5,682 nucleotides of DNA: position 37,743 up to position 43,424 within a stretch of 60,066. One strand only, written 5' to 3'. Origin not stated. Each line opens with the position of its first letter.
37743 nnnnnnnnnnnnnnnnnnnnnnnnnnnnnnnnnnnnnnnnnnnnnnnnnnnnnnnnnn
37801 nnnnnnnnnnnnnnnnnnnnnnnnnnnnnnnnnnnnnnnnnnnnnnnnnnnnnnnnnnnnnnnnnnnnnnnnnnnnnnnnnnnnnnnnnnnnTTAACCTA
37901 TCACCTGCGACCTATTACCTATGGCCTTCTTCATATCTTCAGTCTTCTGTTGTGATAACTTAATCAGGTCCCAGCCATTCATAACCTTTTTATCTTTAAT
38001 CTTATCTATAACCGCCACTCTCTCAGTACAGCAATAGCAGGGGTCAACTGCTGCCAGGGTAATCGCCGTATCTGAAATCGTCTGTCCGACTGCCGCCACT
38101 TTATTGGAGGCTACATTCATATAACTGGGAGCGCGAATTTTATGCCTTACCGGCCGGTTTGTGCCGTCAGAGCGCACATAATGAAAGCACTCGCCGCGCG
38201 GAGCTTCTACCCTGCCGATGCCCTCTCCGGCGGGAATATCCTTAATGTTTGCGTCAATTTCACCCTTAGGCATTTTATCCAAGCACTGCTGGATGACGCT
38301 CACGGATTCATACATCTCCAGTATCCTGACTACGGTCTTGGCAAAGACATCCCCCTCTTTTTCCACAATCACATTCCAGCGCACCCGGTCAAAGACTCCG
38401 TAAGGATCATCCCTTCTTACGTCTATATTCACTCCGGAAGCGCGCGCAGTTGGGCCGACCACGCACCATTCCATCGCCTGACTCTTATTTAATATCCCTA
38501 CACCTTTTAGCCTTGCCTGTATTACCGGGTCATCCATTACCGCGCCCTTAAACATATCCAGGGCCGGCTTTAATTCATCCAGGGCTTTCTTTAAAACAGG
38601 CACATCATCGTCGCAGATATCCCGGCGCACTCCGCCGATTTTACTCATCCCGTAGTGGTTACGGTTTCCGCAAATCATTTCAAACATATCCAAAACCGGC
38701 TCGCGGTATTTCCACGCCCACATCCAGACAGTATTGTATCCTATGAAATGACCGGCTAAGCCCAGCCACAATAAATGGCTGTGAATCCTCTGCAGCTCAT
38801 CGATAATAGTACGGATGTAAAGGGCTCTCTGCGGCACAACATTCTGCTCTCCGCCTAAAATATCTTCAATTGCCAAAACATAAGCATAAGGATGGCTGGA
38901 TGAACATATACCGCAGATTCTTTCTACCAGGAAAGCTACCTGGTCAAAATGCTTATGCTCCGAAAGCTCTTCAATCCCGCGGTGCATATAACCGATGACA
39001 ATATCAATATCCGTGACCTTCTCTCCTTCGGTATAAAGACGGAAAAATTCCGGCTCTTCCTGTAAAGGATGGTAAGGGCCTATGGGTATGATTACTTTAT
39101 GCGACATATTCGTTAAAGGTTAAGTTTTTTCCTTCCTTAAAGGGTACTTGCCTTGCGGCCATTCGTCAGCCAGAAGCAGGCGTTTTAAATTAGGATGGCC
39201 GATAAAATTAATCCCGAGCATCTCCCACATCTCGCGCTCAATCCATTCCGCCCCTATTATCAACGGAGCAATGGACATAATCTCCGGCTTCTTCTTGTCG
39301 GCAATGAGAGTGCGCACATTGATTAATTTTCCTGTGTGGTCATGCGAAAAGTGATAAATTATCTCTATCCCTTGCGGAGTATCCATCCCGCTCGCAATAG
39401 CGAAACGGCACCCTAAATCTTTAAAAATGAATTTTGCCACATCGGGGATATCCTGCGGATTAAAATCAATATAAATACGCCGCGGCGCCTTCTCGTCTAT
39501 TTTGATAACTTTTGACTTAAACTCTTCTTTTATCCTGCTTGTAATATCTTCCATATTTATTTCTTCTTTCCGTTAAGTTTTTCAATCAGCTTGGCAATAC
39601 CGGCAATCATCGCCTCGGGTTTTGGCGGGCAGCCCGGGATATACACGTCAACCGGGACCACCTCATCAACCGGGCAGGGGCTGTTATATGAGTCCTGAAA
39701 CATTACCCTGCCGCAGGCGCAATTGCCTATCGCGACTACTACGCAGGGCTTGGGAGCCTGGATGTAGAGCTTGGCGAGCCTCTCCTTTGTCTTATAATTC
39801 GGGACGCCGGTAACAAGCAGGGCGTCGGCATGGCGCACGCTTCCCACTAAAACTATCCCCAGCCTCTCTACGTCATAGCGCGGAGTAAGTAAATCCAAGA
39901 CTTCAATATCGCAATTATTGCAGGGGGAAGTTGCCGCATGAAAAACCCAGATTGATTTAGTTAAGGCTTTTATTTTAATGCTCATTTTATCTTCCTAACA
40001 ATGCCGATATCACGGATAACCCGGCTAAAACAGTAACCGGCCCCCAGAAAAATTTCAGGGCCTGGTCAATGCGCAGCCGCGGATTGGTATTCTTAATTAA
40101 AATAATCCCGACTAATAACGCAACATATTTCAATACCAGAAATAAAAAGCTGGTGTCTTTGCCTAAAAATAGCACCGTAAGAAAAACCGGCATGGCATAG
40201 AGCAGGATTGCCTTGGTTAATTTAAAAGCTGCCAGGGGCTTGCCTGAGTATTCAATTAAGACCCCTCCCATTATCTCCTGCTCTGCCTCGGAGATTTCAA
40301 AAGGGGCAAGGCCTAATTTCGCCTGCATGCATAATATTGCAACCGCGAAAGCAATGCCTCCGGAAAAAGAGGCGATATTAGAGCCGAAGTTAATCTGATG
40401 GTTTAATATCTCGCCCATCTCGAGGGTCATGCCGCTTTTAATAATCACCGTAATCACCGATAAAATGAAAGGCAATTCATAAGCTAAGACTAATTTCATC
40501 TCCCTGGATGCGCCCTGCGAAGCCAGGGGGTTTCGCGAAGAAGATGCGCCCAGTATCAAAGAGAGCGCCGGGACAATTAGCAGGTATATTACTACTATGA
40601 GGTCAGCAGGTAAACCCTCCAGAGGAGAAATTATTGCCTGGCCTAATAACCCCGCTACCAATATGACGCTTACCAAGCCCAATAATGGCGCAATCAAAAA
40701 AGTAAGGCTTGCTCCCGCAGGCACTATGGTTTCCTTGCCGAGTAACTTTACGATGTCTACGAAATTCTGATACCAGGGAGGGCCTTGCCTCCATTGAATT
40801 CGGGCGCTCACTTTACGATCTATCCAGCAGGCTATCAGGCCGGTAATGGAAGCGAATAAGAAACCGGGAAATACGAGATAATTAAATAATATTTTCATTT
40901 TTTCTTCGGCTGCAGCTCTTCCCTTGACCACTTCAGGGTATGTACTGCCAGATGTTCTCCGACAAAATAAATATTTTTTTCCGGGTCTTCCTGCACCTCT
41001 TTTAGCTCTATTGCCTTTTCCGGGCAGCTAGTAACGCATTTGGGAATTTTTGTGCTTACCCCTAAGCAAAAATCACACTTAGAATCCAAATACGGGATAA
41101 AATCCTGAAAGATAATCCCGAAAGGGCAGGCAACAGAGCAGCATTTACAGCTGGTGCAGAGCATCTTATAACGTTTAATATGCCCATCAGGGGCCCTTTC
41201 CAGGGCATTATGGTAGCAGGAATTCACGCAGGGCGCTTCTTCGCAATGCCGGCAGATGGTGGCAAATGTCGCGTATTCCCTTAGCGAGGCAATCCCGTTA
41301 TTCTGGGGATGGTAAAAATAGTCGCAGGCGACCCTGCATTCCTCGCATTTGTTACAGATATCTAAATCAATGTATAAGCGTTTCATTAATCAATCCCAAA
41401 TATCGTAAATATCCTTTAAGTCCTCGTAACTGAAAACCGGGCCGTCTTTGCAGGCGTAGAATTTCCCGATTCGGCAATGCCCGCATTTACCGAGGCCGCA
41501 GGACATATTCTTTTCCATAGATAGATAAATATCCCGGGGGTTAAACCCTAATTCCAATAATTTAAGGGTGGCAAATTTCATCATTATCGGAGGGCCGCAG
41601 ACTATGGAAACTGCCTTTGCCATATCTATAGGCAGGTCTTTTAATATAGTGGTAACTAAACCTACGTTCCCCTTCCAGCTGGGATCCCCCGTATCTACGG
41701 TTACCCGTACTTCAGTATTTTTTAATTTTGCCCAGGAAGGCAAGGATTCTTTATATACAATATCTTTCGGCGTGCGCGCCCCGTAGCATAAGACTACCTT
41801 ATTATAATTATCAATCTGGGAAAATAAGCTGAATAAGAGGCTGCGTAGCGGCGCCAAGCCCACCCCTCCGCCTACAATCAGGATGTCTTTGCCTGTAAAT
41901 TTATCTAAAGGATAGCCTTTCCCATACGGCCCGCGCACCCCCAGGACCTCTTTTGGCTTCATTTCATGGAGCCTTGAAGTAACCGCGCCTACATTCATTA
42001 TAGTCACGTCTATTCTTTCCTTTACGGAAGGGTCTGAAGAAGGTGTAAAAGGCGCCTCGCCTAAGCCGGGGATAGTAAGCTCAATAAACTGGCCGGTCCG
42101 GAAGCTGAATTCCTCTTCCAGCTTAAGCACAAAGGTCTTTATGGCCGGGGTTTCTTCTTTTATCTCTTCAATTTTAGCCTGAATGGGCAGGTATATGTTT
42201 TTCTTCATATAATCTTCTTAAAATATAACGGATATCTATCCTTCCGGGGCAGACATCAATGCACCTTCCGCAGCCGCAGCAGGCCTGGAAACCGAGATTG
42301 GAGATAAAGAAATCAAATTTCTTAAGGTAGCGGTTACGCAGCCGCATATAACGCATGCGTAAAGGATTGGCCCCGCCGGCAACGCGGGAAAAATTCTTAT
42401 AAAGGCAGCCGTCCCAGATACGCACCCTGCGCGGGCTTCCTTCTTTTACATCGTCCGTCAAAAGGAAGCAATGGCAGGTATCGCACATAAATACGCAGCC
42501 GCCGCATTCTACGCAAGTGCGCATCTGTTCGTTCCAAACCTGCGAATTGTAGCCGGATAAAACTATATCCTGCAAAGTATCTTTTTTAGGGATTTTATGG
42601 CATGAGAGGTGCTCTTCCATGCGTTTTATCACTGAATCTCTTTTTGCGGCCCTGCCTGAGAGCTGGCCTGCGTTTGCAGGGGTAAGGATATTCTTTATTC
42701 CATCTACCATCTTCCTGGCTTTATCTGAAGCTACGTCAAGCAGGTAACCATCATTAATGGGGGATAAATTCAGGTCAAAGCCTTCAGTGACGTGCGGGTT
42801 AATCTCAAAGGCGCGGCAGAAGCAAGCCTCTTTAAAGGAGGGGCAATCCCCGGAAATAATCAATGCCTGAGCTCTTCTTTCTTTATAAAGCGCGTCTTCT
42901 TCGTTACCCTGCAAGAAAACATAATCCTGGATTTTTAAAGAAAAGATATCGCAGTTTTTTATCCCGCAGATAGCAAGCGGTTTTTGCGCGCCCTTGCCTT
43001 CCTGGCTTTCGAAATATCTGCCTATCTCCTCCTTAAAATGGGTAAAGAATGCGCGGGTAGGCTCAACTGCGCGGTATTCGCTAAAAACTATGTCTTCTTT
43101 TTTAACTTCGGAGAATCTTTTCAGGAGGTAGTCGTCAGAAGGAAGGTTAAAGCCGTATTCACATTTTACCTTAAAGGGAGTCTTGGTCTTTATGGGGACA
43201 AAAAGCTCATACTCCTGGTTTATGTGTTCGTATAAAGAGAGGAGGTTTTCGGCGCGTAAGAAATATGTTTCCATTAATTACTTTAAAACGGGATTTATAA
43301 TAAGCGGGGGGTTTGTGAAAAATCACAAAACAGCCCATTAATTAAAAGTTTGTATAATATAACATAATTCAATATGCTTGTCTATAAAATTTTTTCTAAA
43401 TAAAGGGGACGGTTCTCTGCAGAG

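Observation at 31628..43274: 16-gene group-4 [NiFe]-hydrogenase/Mrp complex fused at operon level to a sulfhydrogenase-type NAD(P)H module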

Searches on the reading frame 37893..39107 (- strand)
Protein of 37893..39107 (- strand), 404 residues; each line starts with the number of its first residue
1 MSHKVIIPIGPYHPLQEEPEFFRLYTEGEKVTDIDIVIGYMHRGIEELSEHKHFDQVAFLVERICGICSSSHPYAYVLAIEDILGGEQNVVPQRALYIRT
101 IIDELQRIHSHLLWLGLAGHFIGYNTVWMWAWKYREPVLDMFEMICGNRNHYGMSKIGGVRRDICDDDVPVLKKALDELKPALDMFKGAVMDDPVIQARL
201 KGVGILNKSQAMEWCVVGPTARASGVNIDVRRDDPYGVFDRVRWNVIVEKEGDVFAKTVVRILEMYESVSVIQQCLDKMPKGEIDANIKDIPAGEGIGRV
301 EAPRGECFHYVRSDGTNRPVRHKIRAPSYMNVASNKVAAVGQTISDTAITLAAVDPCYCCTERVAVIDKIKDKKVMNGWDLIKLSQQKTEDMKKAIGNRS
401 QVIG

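Call 3: search_protein_families(library=pfam, proteins=[window:37893-39107:-])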
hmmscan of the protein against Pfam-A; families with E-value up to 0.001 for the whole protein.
window:37893-39107:- (404 aa): 2 families
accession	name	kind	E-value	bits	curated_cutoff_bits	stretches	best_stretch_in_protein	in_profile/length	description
PF00346.24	Complex1_49kDa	-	3.7e-72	243.1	24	2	122-287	2-167/271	Respiratory-chain NADH dehydrogenase, 49 Kd subunit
PF00374.24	NiFeSe_Hases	-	5.1e-14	52.5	25.8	1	43-114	1-69/508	Nickel-dependent hydrogenase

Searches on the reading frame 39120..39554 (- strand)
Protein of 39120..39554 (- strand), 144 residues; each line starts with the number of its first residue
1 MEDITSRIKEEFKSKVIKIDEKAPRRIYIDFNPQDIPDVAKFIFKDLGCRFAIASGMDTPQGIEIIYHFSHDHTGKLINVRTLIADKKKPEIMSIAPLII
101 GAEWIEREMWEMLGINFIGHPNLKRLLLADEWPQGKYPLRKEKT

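Call 3: search_protein_families(library=pfam, proteins=[window:39120-39554:-])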
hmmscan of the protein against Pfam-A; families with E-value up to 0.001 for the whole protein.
window:39120-39554:- (144 aa): 1 family
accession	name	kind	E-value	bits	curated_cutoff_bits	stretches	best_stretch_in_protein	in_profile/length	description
PF00329.25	Complex1_30kDa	-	2.7e-27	96.2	22.5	1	31-142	3-117/124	Respiratory-chain NADH dehydrogenase, 30 Kd subunit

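Call 9: search_protein_families(library=ncbifam, proteins=[window:39120-39554:-], max_evalue=0.00001)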
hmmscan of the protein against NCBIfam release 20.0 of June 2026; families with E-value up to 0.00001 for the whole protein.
window:39120-39554:- (144 aa): 15 families
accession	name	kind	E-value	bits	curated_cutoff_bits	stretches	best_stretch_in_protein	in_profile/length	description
TIGR01961.1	NuoC_fam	subfamily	6.9e-21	75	122.45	1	29-142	3-117/122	NADH (or F420H2) dehydrogenase, subunit C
NF040611.1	F420_dehyd_FpoC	exception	4.3e-19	69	220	1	3-142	5-145/158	F420H2 dehydrogenase subunit FpoC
NF004737.0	PRK06074.2-4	equivalog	5e-18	65.5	144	1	20-142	8-123/150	NADH-quinone oxidoreductase subunit C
NF004735.0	PRK06074.2-2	equivalog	1.4e-17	64.1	176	1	3-142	5-145/158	NADH-quinone oxidoreductase subunit C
NF005832.0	PRK07735.1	equivalog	4e-17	62.6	431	1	57-142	340-422/430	NADH-quinone oxidoreductase subunit C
NF006304.0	PRK08491.1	equivalog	4.8e-16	59.1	228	1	58-141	93-172/263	NADH-quinone oxidoreductase subunit C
NF004733.0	PRK06074.1-5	equivalog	1.2e-15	57.8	225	1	3-142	8-148/203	NADH-quinone oxidoreductase subunit C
NF009141.0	PRK12494.1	equivalog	1.7e-15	57.3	175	1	11-142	30-162/175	NAD(P)H-quinone oxidoreductase subunit J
NF004734.0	PRK06074.2-1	equivalog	3.5e-15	56.4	169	1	3-142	7-148/164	NADH-quinone oxidoreductase subunit C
NF009808.0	PRK13292.1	equivalog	5.7e-14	50.9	1156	1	62-143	295-373/791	NADH-quinone oxidoreductase subunit B/C/D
NF005856.0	PRK07785.1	equivalog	8e-13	48.8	224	1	26-141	101-220/246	NADH-quinone oxidoreductase subunit C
NF008728.0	PRK11742.1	equivalog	2.1e-12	46.2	840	1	62-143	94-172/598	NADH-quinone oxidoreductase subunit C/D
NF004730.0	PRK06074.1-1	equivalog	2.5e-09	37.3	193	1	73-128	88-143/200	NADH-quinone oxidoreductase subunit C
NF004732.0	PRK06074.1-4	equivalog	1.7e-08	34.5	376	1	69-128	124-182/250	NADH-quinone oxidoreductase subunit C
NF004731.0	PRK06074.1-3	equivalog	1.1e-06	28.7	303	1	61-142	67-144/207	NADH-quinone oxidoreductase subunit C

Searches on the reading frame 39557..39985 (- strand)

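Call 3: search_protein_families(library=pfam, proteins=[window:39557-39985:-])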
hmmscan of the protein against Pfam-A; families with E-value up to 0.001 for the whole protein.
window:39557-39985:- (142 aa): 1 family
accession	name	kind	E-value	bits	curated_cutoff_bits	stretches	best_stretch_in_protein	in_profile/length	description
PF01058.29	Oxidored_q6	-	1.6e-26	93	27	1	22-133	1-128/128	NADH ubiquinone oxidoreductase, 20 Kd subunit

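Call 9: search_protein_families(library=ncbifam, proteins=[window:39557-39985:-], max_evalue=0.00001)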
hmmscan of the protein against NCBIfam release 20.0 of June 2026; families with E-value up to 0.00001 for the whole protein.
window:39557-39985:- (142 aa): 13 families
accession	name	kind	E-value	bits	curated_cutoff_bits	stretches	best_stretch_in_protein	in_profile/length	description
NF005012.1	PRK06411.1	subfamily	9.5e-37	126.1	116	1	8-140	32-161/166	NADH-quinone oxidoreductase subunit NuoB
TIGR01957.1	nuoB_fam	subfamily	1.7e-33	115.5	142.7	1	9-138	16-143/145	NADH-quinone oxidoreductase subunit B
NF011393.0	PRK14818.1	equivalog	9.3e-31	106.7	255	1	22-139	40-157/173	NADH dehydrogenase subunit B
NF011391.0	PRK14816.1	equivalog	1.5e-28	99.7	283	1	10-137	52-177/196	NADH-quinone oxidoreductase subunit B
NF011388.0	PRK14813.1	equivalog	1.2e-27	97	294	1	23-136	38-152/189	NADH dehydrogenase subunit B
NF011390.0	PRK14815.1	equivalog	7.2e-27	93.8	281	1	10-140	33-160/183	NADH dehydrogenase subunit B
NF011395.0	PRK14820.1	equivalog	1.1e-26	93.6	263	1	7-136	30-156/180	NADH-quinone oxidoreductase subunit B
NF011394.0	PRK14819.1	equivalog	1.3e-26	93.7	312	1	11-139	32-158/264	NADH-quinone oxidoreductase subunit B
NF009808.0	PRK13292.1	equivalog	1e-25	89.8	1156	1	10-140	25-152/791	NADH-quinone oxidoreductase subunit B/C/D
NF011392.0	PRK14817.1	equivalog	1.4e-24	86.8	271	1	23-140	46-163/182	NADH-quinone oxidoreductase subunit B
NF011389.0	PRK14814.1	equivalog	1.3e-23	83.8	285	1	9-139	32-159/186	NADH dehydrogenase subunit B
TIGR03294.1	FrhG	equivalog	1.4e-07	31.5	245.5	1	52-135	50-142/228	coenzyme F420 hydrogenase subunit gamma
NF045875.1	F420_non_VhuG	exception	9.6e-06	25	450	0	103-136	133-166/286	F420-non-reducing hydrogenase subunit VhuG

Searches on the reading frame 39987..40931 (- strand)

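Call 3: search_protein_families(library=pfam, proteins=[window:39987-40931:-])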
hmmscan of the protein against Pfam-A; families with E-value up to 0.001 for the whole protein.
window:39987-40931:- (314 aa): 1 family
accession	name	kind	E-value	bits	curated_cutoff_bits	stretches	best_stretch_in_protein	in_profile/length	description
PF00146.26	NADHdh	-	1.2e-59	202.5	27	1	26-308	9-295/298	NADH dehydrogenase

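Call 9: search_protein_families(library=ncbifam, proteins=[window:39987-40931:-], max_evalue=0.00001)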
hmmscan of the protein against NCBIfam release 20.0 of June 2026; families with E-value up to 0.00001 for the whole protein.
window:39987-40931:- (314 aa): 7 families
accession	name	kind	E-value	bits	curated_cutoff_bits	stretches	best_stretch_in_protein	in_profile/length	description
NF004741.0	PRK06076.1-2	equivalog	1.6e-47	162.3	305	1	13-310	19-329/337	NADH-quinone oxidoreductase subunit NuoH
NF040610.1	F420_dehyd_FpoH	exception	1.1e-28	100.6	475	1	25-301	23-323/339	F420H2 dehydrogenase subunit FpoH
NF004740.0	PRK06076.1-1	equivalog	5.4e-26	91.9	399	1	12-302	19-308/325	NADH-quinone oxidoreductase subunit NuoH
NF004745.0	PRK06076.1-6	equivalog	1.3e-25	90.4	450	1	17-297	18-316/341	NADH-quinone oxidoreductase subunit NuoH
NF004744.0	PRK06076.1-5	equivalog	1.5e-23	83.6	542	1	26-258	40-279/372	NADH-quinone oxidoreductase subunit NuoH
NF004743.0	PRK06076.1-4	equivalog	4.7e-22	78.4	494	1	24-297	24-325/433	NADH-quinone oxidoreductase subunit NuoH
NF004742.0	PRK06076.1-3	equivalog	1.3e-19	70.6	531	1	43-298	51-332/356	NADH-quinone oxidoreductase subunit NuoH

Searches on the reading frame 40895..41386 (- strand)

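Call 3: search_protein_families(library=pfam, proteins=[window:40895-41386:-])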
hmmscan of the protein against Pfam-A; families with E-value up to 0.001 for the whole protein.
window:40895-41386:- (163 aa): 5 families
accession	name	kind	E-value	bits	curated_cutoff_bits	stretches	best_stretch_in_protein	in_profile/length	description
PF13247.11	Fer4_11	-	7.5e-12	45.8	26.2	1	38-129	3-98/100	4Fe-4S dicluster domain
PF12838.12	Fer4_7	-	2e-09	38.2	27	0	45-91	2-52/52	4Fe-4S dicluster domain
PF13187.11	Fer4_9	-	5.6e-05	23.5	27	0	11-61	2-51/52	4Fe-4S dicluster domain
PF13237.11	Fer4_10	-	0.00015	22.1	25.5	0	73-122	5-53/53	4Fe-4S dicluster domain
PF00037.32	Fer4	-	0.00015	21.8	21.1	0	75-92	6-23/24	4Fe-4S binding domain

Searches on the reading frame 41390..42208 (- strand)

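Call 3: search_protein_families(library=pfam, proteins=[window:41390-42208:-])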
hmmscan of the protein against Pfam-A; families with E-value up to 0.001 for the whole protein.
window:41390-42208:- (272 aa): 3 families
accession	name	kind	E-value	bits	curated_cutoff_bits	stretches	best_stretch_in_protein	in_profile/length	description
PF00175.26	NAD_binding_1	-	1.7e-17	64.5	22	1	112-213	2-107/109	Oxidoreductase NAD-binding domain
PF10418.14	DHODB_Fe-S_bind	-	2.4e-10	40.4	23.9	1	232-264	1-40/41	Iron-sulfur cluster binding domain of dihydroorotate dehydrogenase B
PF00970.30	FAD_binding_6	-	1.8e-07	31.9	21.1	1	11-97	2-96/99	Oxidoreductase FAD-binding domain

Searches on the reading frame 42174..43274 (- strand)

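Call 3: search_protein_families(library=pfam, proteins=[window:42174-43274:-])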
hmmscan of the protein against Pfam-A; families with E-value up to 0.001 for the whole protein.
window:42174-43274:- (366 aa): 5 families
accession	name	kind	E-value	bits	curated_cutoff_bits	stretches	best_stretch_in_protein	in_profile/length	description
PF17179.9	Fer4_22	-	1.2e-25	90.7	27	1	253-346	1-95/95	4Fe-4S dicluster domain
PF13534.11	Fer4_17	-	1.1e-05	26.3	22.2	0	318-347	32-61/61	4Fe-4S dicluster domain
PF13187.11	Fer4_9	-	7.7e-05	23.1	27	0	318-345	34-50/52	4Fe-4S dicluster domain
PF13746.11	Fer4_18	-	0.00049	20.7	27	0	328-350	57-79/114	4Fe-4S dicluster domain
PF13237.11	Fer4_10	-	0.00084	19.7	25.5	0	330-344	7-21/53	4Fe-4S dicluster domain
